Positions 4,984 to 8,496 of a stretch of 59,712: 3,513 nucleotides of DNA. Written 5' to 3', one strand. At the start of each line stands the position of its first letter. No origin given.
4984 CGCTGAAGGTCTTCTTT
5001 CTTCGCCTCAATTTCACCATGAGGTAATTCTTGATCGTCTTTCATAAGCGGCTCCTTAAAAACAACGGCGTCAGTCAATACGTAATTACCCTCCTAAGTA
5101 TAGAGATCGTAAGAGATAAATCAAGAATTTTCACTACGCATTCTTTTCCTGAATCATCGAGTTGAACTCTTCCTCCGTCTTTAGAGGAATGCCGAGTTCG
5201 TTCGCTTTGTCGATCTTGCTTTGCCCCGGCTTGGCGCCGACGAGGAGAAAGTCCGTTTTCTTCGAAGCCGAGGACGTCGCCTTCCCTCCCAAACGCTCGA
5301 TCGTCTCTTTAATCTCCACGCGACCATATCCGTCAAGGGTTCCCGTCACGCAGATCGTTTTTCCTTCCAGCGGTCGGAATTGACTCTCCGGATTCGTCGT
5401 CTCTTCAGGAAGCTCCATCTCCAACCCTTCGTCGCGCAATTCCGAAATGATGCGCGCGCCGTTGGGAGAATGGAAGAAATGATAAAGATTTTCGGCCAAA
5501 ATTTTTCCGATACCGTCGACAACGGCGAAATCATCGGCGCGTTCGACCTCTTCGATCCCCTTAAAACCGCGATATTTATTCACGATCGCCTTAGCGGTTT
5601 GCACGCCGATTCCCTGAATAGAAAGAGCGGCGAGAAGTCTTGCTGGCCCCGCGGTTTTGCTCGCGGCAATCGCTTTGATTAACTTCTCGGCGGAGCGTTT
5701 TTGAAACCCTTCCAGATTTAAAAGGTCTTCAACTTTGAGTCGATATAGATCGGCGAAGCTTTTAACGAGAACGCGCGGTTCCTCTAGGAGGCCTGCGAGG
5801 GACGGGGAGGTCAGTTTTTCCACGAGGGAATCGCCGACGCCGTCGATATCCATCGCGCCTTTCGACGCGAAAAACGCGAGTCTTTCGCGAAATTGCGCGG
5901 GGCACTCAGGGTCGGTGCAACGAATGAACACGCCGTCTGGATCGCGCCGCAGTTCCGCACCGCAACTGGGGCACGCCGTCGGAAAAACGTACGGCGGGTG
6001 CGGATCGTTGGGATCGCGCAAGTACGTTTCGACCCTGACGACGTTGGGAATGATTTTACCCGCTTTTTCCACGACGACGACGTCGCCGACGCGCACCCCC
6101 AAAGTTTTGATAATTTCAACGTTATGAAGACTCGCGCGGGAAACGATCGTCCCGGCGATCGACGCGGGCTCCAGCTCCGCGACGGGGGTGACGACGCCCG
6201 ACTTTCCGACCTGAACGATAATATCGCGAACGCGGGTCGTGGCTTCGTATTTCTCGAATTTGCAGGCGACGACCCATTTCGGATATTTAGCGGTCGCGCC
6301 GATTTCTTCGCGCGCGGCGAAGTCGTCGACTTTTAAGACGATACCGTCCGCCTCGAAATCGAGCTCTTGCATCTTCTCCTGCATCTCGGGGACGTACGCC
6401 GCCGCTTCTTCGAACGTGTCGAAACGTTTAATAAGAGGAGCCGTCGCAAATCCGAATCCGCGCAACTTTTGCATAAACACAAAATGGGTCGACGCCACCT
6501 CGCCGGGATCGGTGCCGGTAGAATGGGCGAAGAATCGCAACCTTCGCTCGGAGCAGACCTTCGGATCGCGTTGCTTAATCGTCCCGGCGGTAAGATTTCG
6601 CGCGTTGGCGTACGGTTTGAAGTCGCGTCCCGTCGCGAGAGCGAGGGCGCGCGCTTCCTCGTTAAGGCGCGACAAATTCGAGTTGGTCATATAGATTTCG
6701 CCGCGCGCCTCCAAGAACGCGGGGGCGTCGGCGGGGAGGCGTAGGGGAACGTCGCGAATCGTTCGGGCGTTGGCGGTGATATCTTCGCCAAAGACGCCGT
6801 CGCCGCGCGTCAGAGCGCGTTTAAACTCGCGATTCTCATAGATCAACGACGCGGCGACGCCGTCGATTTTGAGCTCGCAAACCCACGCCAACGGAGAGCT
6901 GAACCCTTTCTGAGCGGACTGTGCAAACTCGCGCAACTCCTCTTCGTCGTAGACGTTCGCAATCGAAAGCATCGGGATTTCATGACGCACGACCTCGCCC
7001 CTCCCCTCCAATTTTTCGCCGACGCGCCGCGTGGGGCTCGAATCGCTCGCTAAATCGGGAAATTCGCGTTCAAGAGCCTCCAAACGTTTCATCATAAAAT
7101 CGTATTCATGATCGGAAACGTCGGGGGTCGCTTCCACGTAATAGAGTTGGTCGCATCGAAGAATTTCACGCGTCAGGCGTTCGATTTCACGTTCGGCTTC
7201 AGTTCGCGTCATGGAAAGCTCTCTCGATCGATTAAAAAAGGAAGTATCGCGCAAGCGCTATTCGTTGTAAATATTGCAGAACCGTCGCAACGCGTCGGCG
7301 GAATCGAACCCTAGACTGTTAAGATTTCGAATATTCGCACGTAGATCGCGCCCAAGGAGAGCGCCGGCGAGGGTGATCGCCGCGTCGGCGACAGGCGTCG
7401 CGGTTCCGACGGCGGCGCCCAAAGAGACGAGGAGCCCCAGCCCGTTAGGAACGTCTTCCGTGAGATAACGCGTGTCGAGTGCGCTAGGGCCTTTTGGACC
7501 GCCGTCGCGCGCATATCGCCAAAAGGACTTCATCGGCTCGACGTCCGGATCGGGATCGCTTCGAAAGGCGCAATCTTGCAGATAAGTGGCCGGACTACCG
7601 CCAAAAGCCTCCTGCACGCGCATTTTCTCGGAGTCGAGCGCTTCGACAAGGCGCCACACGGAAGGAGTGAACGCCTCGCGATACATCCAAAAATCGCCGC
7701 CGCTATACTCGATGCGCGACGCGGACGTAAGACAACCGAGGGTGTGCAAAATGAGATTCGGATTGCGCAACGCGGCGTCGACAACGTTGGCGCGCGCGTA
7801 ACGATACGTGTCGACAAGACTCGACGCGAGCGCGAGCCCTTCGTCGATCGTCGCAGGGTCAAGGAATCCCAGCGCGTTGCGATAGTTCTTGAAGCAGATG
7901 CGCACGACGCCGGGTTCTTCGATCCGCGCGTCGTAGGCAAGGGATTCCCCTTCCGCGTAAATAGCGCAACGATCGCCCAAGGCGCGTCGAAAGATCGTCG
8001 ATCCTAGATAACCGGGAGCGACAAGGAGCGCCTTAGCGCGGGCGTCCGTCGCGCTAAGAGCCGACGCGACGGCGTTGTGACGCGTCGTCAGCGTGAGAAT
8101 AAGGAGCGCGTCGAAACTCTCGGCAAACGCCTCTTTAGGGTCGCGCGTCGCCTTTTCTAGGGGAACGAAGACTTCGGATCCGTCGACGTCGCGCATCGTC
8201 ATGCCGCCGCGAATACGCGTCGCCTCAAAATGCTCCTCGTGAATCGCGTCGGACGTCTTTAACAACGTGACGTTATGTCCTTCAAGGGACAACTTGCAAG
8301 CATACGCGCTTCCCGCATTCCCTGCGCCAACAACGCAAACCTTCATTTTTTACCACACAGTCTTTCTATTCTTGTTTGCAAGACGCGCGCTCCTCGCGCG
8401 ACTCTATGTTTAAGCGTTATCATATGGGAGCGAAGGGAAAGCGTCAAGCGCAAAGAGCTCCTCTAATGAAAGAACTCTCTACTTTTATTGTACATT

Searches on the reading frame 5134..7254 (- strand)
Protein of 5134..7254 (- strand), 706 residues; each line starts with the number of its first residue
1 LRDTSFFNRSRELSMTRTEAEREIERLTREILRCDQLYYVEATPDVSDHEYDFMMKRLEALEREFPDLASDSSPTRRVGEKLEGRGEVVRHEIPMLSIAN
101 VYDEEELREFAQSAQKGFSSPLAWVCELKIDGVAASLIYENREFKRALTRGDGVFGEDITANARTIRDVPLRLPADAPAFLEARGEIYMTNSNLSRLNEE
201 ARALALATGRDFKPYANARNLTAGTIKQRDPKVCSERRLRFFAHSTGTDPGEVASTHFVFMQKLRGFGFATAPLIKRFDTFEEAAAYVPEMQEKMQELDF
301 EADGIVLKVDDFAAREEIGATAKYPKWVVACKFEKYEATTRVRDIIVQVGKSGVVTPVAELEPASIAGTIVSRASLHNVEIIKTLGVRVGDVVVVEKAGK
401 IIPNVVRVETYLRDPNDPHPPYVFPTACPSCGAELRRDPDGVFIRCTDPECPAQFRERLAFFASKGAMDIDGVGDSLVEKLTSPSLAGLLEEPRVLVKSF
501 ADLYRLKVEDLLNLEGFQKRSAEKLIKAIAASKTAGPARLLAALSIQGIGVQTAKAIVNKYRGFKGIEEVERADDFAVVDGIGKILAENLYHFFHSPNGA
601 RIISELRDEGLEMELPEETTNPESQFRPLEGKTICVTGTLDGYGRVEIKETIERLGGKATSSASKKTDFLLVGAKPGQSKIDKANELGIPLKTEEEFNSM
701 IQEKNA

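Call 13: search_protein_families(library=pfam, proteins=[window:5134-7254:-], max_evalue=0.00001)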
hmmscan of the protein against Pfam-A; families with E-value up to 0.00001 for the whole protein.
window:5134-7254:- (706 aa): 6 families
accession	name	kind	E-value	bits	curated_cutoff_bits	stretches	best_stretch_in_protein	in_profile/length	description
PF01653.23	DNA_ligase_aden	-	9.4e-72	242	27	1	89-334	7-251/253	NAD-dependent DNA ligase adenylation domain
PF03120.22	DNA_ligase_OB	-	5.6e-28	97.1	32.9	1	339-414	1-76/79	NAD-dependent DNA ligase OB-fold domain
PF00533.33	BRCT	-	5.9e-14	52.5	21.3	1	626-698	3-75/78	BRCA1 C Terminus (BRCT) domain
PF14520.12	HHH_5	-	2.4e-10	41.2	27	0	544-591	5-52/57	Helix-hairpin-helix domain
PF12826.13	HHH_2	-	9.2e-09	35.8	27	1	539-603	1-64/64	Helix-hairpin-helix motif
PF03119.21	DNA_ligase_ZBD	-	2.7e-07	30.8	25.8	1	428-453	2-27/27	NAD-dependent DNA ligase C4 zinc finger domain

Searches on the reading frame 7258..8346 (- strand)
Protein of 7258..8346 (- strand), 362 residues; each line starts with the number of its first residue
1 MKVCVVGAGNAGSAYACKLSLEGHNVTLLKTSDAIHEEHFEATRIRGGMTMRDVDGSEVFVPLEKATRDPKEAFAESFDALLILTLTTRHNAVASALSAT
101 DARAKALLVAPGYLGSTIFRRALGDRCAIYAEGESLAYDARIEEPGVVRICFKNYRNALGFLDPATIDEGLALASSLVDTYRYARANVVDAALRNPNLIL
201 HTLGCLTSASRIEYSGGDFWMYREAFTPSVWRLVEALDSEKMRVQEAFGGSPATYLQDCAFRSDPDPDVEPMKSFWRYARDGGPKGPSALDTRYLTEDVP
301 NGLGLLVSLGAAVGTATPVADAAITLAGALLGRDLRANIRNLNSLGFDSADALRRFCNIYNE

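Call 13: search_protein_families(library=pfam, proteins=[window:7258-8346:-], max_evalue=0.00001)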
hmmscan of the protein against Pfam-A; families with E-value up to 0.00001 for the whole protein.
window:7258-8346:- (362 aa): 2 families
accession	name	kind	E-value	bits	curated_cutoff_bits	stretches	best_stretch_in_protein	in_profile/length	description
PF02317.23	Octopine_DH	-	4.3e-33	114.9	30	1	186-330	3-149/150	NAD/NADP octopine/nopaline dehydrogenase, alpha-helical domain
PF02558.23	ApbA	-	2.5e-06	27.6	22.2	1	3-97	1-86/150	Ketopantoate reductase PanE/ApbA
